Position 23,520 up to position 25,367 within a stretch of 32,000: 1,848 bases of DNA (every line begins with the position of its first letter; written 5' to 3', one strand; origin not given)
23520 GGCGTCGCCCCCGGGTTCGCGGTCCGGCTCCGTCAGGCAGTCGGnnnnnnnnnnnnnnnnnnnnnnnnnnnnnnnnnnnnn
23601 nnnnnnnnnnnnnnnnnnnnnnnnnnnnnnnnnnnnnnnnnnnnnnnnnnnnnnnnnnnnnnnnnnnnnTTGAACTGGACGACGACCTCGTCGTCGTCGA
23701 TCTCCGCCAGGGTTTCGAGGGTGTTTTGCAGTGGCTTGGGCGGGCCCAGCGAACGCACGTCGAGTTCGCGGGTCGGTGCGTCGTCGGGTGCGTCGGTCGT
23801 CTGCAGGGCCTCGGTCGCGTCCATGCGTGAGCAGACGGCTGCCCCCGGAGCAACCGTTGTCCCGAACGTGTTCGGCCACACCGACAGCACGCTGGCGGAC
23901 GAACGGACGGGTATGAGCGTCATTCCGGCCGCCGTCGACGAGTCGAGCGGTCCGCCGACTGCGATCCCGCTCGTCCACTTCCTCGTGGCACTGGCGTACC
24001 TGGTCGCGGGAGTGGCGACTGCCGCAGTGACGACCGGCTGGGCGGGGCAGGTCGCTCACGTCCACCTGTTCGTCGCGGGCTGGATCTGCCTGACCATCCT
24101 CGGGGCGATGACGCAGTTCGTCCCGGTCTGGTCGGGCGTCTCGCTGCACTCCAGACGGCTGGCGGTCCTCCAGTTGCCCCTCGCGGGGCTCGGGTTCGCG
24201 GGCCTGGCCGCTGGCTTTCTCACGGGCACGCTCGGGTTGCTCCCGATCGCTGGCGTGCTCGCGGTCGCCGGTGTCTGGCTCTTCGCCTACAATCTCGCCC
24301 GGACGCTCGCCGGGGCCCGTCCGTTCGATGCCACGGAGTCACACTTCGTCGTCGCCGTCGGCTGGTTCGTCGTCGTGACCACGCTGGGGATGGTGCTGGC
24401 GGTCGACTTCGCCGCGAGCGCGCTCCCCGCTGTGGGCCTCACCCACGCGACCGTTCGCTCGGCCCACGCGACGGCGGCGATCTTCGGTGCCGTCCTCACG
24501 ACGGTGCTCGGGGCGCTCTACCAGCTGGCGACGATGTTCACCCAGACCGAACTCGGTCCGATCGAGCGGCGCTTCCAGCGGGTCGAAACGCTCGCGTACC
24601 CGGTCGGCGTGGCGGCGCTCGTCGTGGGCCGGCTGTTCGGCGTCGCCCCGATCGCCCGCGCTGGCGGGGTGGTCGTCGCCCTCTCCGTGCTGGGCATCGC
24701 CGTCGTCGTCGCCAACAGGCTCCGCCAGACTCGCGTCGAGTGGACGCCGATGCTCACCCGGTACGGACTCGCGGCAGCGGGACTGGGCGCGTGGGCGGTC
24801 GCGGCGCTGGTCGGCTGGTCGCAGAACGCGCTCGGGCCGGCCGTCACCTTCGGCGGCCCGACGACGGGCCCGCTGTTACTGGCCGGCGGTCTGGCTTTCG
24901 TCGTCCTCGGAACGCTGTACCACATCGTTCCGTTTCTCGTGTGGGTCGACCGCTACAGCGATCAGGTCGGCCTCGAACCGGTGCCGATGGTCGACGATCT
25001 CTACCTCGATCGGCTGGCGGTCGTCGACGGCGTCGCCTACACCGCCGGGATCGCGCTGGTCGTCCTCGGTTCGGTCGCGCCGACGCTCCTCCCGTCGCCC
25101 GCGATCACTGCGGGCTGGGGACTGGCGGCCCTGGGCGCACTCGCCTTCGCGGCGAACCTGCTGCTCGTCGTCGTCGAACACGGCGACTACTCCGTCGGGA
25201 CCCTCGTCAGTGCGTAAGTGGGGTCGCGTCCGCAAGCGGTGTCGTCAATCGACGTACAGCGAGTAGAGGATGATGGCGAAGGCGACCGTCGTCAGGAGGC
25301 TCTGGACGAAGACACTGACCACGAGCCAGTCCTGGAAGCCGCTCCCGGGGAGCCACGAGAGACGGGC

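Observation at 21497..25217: Uncharacterised accessory module between coxA and norB: duplicated DUF2249 operons, two cupins, DUF59-like, GlutR-dimer-like and NnrS-like proteins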

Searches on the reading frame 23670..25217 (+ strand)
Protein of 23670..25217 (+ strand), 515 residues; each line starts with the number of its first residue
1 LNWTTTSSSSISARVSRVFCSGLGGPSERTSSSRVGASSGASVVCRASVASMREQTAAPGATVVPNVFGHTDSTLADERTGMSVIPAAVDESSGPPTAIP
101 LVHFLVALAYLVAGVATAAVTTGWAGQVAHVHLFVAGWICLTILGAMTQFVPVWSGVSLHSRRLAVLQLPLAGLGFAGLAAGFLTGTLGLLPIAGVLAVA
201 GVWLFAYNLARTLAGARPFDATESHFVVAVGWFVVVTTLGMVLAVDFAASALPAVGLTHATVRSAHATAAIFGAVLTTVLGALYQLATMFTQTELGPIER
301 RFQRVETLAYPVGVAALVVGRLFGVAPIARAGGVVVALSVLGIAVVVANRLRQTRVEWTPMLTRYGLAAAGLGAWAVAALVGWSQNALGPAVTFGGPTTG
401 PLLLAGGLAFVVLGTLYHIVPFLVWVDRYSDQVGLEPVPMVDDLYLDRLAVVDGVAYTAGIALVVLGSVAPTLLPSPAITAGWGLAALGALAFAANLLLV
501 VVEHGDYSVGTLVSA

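Call 4: search_protein_families(library=pfam, max_evalue=1, proteins=[window:23670-25217:+])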
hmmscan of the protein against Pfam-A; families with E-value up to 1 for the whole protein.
window:23670-25217:+ (515 aa): 0 families

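Call 8: search_protein_families(library=ncbifam, max_evalue=0.1, proteins=[window:23913-25217:+])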
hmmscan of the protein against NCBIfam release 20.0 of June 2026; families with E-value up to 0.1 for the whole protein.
window:23913-25217:+ (434 aa): 0 families

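Call 23: find_homologous_proteins(query=window:23913-25217:+, max_evalue=0.001)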
Query window:23913-25217:+ (434 aa): 732 proteins with E <= 0.001 among 8000 candidates; the best 120 are listed.
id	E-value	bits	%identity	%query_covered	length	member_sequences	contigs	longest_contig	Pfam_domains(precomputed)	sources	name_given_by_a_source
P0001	6.1e-254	861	96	100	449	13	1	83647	PF00115.26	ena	-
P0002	8.6e-218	742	81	100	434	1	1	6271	-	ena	-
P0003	1.1e-213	728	80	100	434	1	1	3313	-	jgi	jgi:hypothetical protein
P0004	5.4e-213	726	80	100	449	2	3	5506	-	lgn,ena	-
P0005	5.7e-198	677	75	100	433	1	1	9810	-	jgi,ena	-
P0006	2.6e-197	674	77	99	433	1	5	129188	-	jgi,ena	-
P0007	4.2e-195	667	75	100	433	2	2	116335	-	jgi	-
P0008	3.6e-179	615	100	70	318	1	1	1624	PF00115.26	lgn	-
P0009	4.7e-139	482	60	100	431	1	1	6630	-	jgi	jgi:hypothetical protein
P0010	2.1e-138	480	62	86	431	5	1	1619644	-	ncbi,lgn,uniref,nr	ncbi:hypothetical protein SAMN05216559_0037 [Halomicrobium zhouii]|uniref:Cytochrome C and Quinol ox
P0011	2.2e-137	477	57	100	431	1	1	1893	-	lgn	-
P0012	3.1e-134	467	58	100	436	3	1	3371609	-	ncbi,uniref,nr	ncbi:hypothetical protein [Halomicrobium salinisoli]|uniref:hypothetical protein n=1 Tax=Halomicrobi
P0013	8.4e-134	465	58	99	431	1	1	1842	-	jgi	-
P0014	4.8e-133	463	55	100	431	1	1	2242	-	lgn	-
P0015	1.6e-132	461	57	100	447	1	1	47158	-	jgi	jgi:hypothetical protein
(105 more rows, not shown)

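Call 25: find_related_loci(query=A1, collection=genome_contigs, flank=10000)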
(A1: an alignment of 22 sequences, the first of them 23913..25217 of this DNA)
Query A1 (434 aa) in genome_contigs; peptide patterns used: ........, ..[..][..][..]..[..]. (x = any residue, [..] = any of these).
304 stretches matched a pattern; 285 encode a relative of the query (tblastn E <= 1e-3); the best 80 are kept; 80 distinct loci.
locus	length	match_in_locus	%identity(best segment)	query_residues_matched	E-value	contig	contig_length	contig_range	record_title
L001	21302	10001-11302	97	1-434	0e+0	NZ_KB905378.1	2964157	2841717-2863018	Halomicrobium katesii DSM 19301 HalkaDRAFT_scaffold1.1, whole genome shotgun sequence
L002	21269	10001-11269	59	1-428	1e-138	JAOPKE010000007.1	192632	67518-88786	Halobacteria archaeon HArc-gm2 NODE_7, whole genome shotgun sequence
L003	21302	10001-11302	51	1-432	1e-129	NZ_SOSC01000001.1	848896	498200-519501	Halorientalis salina strain NEN8 Scaffold1_1, whole genome shotgun sequence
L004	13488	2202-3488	54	1-428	2e-125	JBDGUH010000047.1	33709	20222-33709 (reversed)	MAG: Haloarculaceae archaeon isolate DAL-WCL_35_76C4R c_000000000876, whole genome shotgun sequence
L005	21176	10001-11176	54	1-388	3e-125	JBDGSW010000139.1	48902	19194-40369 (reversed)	MAG: Haloarculaceae archaeon isolate DAL-WCL_24_70C4R c_000000000342, whole genome shotgun sequence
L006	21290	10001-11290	51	1-428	3e-125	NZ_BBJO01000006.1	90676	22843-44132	Halobellus rufus strain CBA1103, whole genome shotgun sequence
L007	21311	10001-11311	51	1-433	5e-125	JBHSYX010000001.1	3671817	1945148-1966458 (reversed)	Halobacteriaceae archaeon GCM10025711 strain CCUG 34874 GCM70025711_6, whole genome shotgun sequence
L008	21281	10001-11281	54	1-433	3e-124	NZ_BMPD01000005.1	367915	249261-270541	Haloarcula sebkhae strain JCM 19018 sequence05, whole genome shotgun sequence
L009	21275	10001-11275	52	1-423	1e-123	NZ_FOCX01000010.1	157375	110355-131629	Halorientalis persicus strain IBRC-M 10043, whole genome shotgun sequence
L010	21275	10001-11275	50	1-423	2e-123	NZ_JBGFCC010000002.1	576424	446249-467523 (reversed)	Natrarchaeobius versutus strain A-rgal3 NODE_2_length_576424_cov_131.948705, whole genome shotgun sequence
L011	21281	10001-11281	53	1-433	7e-123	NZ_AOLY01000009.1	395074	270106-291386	Haloarcula japonica DSM 6131 contig_9, whole genome shotgun sequence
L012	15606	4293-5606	53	1-432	5e-122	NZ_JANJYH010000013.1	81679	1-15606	Haloarchaeobius sp. FL176 NODE_13_length_81679_cov_21.9527_ID_1175, whole genome shotgun sequence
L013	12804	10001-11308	49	1-433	1e-121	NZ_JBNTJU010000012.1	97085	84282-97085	Halococcus sp. AFM35 AFM35_scaffold12, whole genome shotgun sequence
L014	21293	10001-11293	53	1-429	1e-122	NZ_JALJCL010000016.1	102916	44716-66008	Halorientalis regularis strain TNN28 Scaffold16_1, whole genome shotgun sequence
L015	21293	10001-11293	52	1-429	2e-121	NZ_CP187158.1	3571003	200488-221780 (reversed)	Halorientalis pallida strain MBLA0170 chromosome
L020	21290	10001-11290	53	1-428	1e-118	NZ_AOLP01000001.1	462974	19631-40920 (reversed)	Haloferax denitrificans ATCC 35960 contig_1, whole genome shotgun sequence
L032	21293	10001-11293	49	1-423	4e-117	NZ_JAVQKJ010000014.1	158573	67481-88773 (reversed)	Halobellus ordinarius strain ZY16 ZY16_ctg014, whole genome shotgun sequence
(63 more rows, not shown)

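Call 36: search_solved_structures(query=A1, max_evalue=10, show_alignments=2)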
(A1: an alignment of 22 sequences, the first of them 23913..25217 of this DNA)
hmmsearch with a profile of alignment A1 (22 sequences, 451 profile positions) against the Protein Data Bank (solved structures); distinct sequences matched with E-value up to 10: 0.

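Call 39: predict_structure(alignment_id=A1)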
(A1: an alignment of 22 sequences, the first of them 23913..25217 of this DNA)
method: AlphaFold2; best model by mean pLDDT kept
length: 434 residues; sequences in the alignment: 22
mean_pLDDT: 88.8   pTM: 0.88
mean pLDDT of the five models: 88.8, 86.8, 86.0, 83.1, 82.8
residues with pLDDT >= 90: 250; 70-90: 163; 50-70: 8; < 50: 13
segments of 3 or more residues with pLDDT < 50: 1-13
pLDDT, mean of each block of 10 residues (from residue 1): 35 67 90 84 86 92 91 88 93 97 94 98 97 89 95 97 94 91 95 95 89 94 96 98 97 98 95 90 91 95 93 86 84 85 85 82 88 91 85 87 89 91 77 59
secondary structure, 60 per line:
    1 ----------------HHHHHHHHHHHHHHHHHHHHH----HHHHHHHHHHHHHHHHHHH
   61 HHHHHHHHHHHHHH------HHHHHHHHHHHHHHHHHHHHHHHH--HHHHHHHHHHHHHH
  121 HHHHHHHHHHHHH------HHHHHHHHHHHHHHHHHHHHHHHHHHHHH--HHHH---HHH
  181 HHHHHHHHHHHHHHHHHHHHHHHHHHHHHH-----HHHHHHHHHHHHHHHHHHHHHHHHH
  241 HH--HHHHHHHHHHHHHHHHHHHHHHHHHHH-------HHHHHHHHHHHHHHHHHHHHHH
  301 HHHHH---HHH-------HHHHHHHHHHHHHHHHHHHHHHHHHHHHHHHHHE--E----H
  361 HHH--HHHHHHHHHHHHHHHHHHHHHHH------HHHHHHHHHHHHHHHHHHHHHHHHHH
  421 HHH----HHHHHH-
elements in order: H17-37 H42-74 H81-104 H107-133 H140-168 H171-174 H178-210 H216-242 H245-271 H279-305 H319-351 H360-363 H366-388 H395-423 H428-433

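Call 43: fold_search(model_id=the predicted structure, library=pdb)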
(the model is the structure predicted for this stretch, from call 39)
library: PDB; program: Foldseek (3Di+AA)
matches with E <= 10: 307; with E <= 0.001: 53
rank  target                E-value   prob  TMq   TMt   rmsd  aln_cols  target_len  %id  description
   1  8smr_E                9.5e-07  1.00  0.62  0.58   7.3       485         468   14  cytochrome bc1-cbb3 supercomplex from Pseudomonas aeruginosa (released 2023-10-11)
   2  9g6b_A                2.1e-06  1.00  0.64  0.60   6.7       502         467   12  cbb3-2 NOH complex (released 2026-01-28)
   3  3mk7_D                2.6e-06  1.00  0.66  0.62   6.1       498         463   13  The structure of CBB3 cytochrome oxidase (released 2010-08-04)
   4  4xyd_A                2.8e-06  1.00  0.63  0.61   6.5       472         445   15  Nitric oxide reductase from Roseobacter denitrificans (RdNOR) (released 2016-05-25)
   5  9g83_t                3.1e-06  1.00  0.66  0.61   6.3       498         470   11  Respiratory supercomplex CI1-CIII2-CIV2-(cbb3)1 from alphaproteobacterium (released 2026-02-04)
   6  3mk7_G                5.8e-06  1.00  0.67  0.63   6.0       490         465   14  The structure of CBB3 cytochrome oxidase (released 2010-08-04)
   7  3mk7_A                6.3e-06  1.00  0.67  0.63   6.3       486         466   14  The structure of CBB3 cytochrome oxidase (released 2010-08-04)
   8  6wti_A                1.6e-05  1.00  0.67  0.46   5.9       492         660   14  The Cryo-EM structure of the ubiquinol oxidase from Escherichia coli (released 2021-01-20)
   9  9gy6_F                2.0e-05  1.00  0.72  0.58   6.4       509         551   12  Mycobacterial cytochrome bc1:aa3 with inhibitor (released 2025-04-09)
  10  7coh_A                3.4e-05  1.00  0.68  0.59   7.1       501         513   11  Dimeric Form of Bovine Heart Cytochrome c Oxidase in the Fully Oxidized State (released 2021-04-07)
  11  7n9z_F                4.5e-05  1.00  0.67  0.46   6.0       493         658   14  E. coli cytochrome bo3 in MSP nanodisc (released 2021-09-01)
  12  9buh_Ak               4.7e-05  1.00  0.69  0.59   6.8       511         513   12  Cryo-EM structure of respiratory supercomplex I III IV (released 2025-05-21)
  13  6hu9_a                4.7e-05  1.00  0.67  0.56   5.9       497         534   11  III2-IV2 mitochondrial respiratory supercomplex from S. cerevisiae (released 2018-12-26)
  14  5z62_A                4.7e-05  1.00  0.66  0.57   6.1       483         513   12  Structure of human cytochrome c oxidase (released 2019-02-27)
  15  7o37_a                7.2e-05  1.00  0.67  0.58   5.9       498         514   12  Murine supercomplex CIII2CIV in the assembled locked conformation (released 2021-10-13)
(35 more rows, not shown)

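Call 44: search_protein_families(library=pfam, alignment_id=A1, max_evalue=1)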
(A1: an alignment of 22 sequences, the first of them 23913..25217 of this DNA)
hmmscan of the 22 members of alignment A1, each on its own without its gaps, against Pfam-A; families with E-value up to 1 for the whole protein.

A. member 1, window:23913-25217:+ (434 aa): 1 family
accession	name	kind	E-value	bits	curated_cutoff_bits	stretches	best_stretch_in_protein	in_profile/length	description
PF17319.7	DUF5362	-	0.86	10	25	0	53-79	16-43/94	Family of unknown function (DUF5362)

B. families by the number of members that match (of 22 scanned): 6 families
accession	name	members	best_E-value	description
PF00115.25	COX1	14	4.1e-11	Cytochrome C and Quinol oxidase polypeptide I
PF25471.1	TM_PetC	1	0.017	Iron-sulfur subunit PetC transmembrane anchor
PF04829.18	PT-VENN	1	0.031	Pre-toxin domain with VENN motif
PF05940.17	NnrS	1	0.33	NnrS protein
PF19596.4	DUF6101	1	0.81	Family of unknown function (DUF6101)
PF17319.7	DUF5362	1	0.86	Family of unknown function (DUF5362)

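Call 71: search_protein_families(library=ncbifam, max_evalue=0.00001, proteins=[L020:13458-14573:-, L032:7537-8613:+, L032:1674-3089:+, L008:12622-13812:+])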
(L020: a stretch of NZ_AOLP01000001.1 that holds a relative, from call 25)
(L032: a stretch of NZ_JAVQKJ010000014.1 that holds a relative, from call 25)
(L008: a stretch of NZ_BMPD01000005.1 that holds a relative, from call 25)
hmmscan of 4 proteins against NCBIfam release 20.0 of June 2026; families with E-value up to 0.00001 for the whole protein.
L020:13458-14573:- (371 aa): 7 families
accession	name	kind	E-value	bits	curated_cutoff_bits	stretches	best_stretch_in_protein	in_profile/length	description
TIGR02376.1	Cu_nitrite_red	equivalog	2e-144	480.9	296.3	1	59-371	3-326/326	copper-containing nitrite reductase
TIGR01480.1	copper_res_A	subfamily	8.2e-11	41.1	478.95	1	17-205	7-166/593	copper resistance system multicopper oxidase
TIGR03388.1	ascorbase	equivalog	1.1e-10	40.8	614.8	1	103-208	20-128/542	L-ascorbate oxidase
NF008205.1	PRK10965.1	equivalog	5.4e-07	28.8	525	1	79-201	41-165/529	multicopper oxidase CueO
TIGR02657.1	amicyanin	equivalog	4.8e-06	26.9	110.2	0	115-181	11-71/83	amicyanin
NF008135.0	PRK10883.1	equivalog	4.9e-06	25.3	581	1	108-200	70-164/471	cell division protein FtsP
TIGR02656.1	cyanin_plasto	equivalog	6.9e-06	26.4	87.85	0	117-200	19-99/99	plastocyanin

L032:7537-8613:+ (358 aa): 3 families
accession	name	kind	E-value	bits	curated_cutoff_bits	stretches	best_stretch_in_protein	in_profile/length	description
TIGR02376.1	Cu_nitrite_red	equivalog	1.7e-131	438.4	296.3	1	48-356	3-322/326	copper-containing nitrite reductase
TIGR01480.1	copper_res_A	subfamily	8.6e-09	34.4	478.95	1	3-195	5-167/593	copper resistance system multicopper oxidase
TIGR03388.1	ascorbase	equivalog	1.7e-08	33.6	614.8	1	88-197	16-128/542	L-ascorbate oxidase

L032:1674-3089:+ (471 aa): 5 families
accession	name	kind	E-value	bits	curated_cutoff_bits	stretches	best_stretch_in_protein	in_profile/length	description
TIGR01480.1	copper_res_A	subfamily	1.5e-26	93.1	478.95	2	200-312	72-183/593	copper resistance system multicopper oxidase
TIGR02376.1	Cu_nitrite_red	equivalog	2.8e-18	66.3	296.3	1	192-305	47-166/326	copper-containing nitrite reductase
TIGR03388.1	ascorbase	equivalog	1.7e-14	53.5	614.8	1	200-304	28-136/542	L-ascorbate oxidase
TIGR03389.1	laccase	equivalog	8e-13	48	558.9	1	201-426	31-259/539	laccase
NF008205.1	PRK10965.1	equivalog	6.7e-12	45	525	1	200-292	73-164/529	multicopper oxidase CueO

L008:12622-13812:+ (396 aa): 5 families
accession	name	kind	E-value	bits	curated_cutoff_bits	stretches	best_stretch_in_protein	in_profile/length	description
TIGR01480.1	copper_res_A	subfamily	1.5e-24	86.4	478.95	2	125-237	72-183/593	copper resistance system multicopper oxidase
TIGR02376.1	Cu_nitrite_red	equivalog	8.4e-18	64.8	296.3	1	124-382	54-321/326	copper-containing nitrite reductase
TIGR03389.1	laccase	equivalog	2.7e-16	59.5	558.9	1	126-315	31-226/539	laccase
TIGR03388.1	ascorbase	equivalog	2.3e-15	56.3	614.8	1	125-235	28-142/542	L-ascorbate oxidase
NF008205.1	PRK10965.1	equivalog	1.5e-12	47.1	525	1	281-363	436-521/529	multicopper oxidase CueO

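Call 73: search_protein_representatives(alignment_id=A1)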
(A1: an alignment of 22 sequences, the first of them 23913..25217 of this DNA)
Query: 22 sequences, 451 profile positions. Proteins with E-value up to 0.001 (for the whole library): 1947; up to 1e-10: 807; up to 1e-30: 164. The best 150 are listed.
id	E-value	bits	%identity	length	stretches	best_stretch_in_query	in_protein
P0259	2.2e-188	642.9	-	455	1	1-443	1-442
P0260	7.5e-177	604.9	-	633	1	1-444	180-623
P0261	2.8e-175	599.7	-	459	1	1-440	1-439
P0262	2.4e-171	586.8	-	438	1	1-439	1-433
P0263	3.6e-169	579.6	-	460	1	1-446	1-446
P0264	6.0e-161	552.5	-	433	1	1-428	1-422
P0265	1.0e-160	551.7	-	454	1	1-445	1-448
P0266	1.9e-157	541.0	-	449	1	3-436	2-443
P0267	6.0e-154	529.4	-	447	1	1-436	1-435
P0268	2.5e-153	527.4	-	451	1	1-438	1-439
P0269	1.4e-152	524.9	-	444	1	1-314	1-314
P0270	3.3e-152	523.7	-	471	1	1-429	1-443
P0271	3.0e-150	517.3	-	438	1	8-426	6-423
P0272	4.3e-150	516.7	-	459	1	2-443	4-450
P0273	1.7e-149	514.8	-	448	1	1-435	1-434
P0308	4.1e-66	239.9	-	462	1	10-441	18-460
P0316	2.6e-55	204.3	-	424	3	1-175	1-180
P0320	3.6e-53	197.2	-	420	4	46-182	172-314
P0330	2.0e-47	178.3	-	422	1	1-422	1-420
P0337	6.2e-45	170.1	-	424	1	8-424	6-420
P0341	7.3e-44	166.6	-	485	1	12-423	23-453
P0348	9.5e-43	162.9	-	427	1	7-424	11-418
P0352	3.3e-41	157.8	-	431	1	7-418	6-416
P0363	2.4e-38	148.4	-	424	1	7-423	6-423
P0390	2.9e-34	134.9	-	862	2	15-422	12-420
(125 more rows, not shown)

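Call 74: list_cluster_members(proteins=[P0308, P0330, P0337, P0348, P0352, P0363, P0390, P0316, P0320, P0341])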
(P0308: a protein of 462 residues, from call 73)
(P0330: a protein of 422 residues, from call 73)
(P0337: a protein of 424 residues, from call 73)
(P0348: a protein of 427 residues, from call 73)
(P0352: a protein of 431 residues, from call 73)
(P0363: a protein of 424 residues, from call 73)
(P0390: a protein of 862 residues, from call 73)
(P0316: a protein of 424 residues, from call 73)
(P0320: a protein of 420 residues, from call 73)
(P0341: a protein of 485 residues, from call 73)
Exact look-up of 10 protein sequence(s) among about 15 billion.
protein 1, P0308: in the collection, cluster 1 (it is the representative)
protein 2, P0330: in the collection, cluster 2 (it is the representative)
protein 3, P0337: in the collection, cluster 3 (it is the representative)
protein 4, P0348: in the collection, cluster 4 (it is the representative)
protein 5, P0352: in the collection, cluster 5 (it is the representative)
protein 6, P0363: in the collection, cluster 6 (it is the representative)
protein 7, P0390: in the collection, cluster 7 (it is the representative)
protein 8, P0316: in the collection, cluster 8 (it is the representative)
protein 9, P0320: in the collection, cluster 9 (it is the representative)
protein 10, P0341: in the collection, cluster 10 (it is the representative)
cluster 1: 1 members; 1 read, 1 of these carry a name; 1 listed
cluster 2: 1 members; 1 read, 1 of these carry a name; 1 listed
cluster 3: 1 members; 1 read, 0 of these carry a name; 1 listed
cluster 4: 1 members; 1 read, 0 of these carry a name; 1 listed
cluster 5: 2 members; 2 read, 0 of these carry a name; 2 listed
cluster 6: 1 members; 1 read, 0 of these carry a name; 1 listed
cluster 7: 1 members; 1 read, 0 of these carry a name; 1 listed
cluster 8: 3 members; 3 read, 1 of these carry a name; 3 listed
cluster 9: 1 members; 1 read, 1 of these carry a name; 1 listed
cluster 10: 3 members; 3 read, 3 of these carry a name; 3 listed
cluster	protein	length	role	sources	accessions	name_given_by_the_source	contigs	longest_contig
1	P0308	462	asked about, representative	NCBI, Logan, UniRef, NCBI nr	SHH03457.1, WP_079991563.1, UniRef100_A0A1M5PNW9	hypothetical protein [Halobaculum gomorrense] | Uncharacterized protein n=1 Tax=Halobaculum gomorrense TaxID=43928 RepID=A0A1M5PNW9_9EURY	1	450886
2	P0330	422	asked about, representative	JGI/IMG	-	hypothetical protein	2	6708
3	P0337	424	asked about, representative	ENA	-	-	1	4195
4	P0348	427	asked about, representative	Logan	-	-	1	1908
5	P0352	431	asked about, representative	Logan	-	-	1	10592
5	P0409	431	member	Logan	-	-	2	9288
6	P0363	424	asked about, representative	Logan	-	-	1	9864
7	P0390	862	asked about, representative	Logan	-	-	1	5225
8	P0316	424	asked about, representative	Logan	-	-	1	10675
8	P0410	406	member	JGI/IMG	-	cbb3-type cytochrome oxidase subunit 1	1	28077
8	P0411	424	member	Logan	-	-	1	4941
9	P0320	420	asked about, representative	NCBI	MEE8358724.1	MAG: cbb3-type cytochrome c oxidase subunit I [Candidatus Hydrothermarchaeales archaeon]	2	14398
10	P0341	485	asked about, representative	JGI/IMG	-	hypothetical protein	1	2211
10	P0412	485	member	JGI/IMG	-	cbb3-type cytochrome oxidase subunit 1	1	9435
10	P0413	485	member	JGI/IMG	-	hypothetical protein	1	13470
